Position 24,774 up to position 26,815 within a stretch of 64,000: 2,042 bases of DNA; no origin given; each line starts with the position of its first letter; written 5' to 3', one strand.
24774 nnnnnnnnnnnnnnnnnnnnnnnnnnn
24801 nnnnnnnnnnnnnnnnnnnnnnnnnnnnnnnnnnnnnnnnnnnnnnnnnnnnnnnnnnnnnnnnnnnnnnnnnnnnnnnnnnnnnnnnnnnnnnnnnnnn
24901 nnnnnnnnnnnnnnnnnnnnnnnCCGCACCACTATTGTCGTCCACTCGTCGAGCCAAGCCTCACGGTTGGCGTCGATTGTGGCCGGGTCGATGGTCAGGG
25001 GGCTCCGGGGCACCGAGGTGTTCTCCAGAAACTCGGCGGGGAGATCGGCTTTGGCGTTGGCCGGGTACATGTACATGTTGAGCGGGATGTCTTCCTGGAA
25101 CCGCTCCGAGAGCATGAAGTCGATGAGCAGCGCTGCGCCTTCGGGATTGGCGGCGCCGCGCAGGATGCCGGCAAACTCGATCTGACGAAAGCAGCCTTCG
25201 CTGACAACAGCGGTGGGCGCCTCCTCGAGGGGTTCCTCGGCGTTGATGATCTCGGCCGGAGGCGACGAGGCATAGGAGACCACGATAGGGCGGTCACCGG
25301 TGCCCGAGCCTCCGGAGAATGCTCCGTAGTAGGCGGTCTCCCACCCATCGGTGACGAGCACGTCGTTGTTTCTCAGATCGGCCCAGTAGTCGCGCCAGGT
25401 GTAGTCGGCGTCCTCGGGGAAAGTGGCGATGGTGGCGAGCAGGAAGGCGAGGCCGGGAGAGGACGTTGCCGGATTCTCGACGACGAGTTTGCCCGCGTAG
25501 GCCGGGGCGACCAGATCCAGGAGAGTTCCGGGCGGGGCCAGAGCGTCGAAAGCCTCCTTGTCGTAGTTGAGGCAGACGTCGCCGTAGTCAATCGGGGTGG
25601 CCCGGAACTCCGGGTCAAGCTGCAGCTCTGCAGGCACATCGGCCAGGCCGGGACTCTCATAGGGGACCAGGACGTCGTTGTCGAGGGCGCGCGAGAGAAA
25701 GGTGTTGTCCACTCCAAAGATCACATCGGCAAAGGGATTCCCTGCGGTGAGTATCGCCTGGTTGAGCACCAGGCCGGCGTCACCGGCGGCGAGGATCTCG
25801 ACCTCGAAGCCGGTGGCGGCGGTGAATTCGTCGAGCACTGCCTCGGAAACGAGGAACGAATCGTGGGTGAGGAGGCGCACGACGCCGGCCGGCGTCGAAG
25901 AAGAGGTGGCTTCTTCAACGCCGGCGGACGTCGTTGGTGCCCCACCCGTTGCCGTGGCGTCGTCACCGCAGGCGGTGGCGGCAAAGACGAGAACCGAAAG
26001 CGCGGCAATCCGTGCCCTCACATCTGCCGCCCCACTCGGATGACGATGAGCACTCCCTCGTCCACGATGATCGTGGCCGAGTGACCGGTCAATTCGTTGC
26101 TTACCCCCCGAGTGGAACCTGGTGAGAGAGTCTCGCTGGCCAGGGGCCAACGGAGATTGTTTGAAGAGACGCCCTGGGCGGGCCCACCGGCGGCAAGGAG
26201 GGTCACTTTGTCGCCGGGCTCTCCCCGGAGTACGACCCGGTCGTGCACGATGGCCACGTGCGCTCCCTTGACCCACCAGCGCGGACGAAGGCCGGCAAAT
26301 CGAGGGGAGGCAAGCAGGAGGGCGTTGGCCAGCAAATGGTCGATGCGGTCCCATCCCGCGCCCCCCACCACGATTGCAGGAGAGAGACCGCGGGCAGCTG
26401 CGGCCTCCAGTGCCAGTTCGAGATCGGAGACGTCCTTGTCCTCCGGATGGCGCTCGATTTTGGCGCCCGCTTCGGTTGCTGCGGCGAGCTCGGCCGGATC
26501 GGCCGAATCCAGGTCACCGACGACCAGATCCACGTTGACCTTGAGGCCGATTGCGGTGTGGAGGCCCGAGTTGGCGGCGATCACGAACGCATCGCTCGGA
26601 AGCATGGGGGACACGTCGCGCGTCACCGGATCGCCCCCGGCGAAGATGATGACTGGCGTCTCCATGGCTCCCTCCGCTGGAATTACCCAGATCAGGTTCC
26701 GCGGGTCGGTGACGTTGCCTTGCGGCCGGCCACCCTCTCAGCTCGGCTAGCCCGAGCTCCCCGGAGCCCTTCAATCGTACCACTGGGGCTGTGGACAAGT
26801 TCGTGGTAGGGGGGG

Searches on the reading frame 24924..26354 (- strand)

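Call 38: search_protein_families(library=pfam, proteins=[window:24924-26354:-], max_evalue=0.00001)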
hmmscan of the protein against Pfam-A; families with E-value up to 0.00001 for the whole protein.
window:24924-26354:- (477 aa): 3 families
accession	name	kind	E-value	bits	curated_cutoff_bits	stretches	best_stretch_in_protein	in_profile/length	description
PF13343.11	SBP_bac_6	-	2.2e-23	83.4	24.6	1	206-440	1-226/245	Bacterial extracellular solute-binding protein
PF13416.11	SBP_bac_8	-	9.1e-16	58.9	27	1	173-446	2-275/279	Bacterial extracellular solute-binding protein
PF01547.30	SBP_bac_1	-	1.2e-12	48.9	26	1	171-420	12-306/307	Bacterial extracellular solute-binding protein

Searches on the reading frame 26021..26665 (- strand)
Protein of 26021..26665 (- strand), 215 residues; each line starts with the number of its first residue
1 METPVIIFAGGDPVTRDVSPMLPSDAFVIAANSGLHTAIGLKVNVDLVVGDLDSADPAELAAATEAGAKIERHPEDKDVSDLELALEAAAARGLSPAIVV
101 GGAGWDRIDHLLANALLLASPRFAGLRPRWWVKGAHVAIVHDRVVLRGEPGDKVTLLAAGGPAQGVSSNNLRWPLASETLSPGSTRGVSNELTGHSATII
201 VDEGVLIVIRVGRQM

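Call 71: search_protein_families(library=ncbifam, proteins=[window:26021-26665:-], max_evalue=0.00001)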
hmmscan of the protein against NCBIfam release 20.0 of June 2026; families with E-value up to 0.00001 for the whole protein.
window:26021-26665:- (215 aa): 1 family
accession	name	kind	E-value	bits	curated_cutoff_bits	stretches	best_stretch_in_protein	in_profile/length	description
TIGR01378.1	thi_PPkinase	equivalog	1.5e-35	122.5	76.4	1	6-209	2-206/206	thiamine diphosphokinase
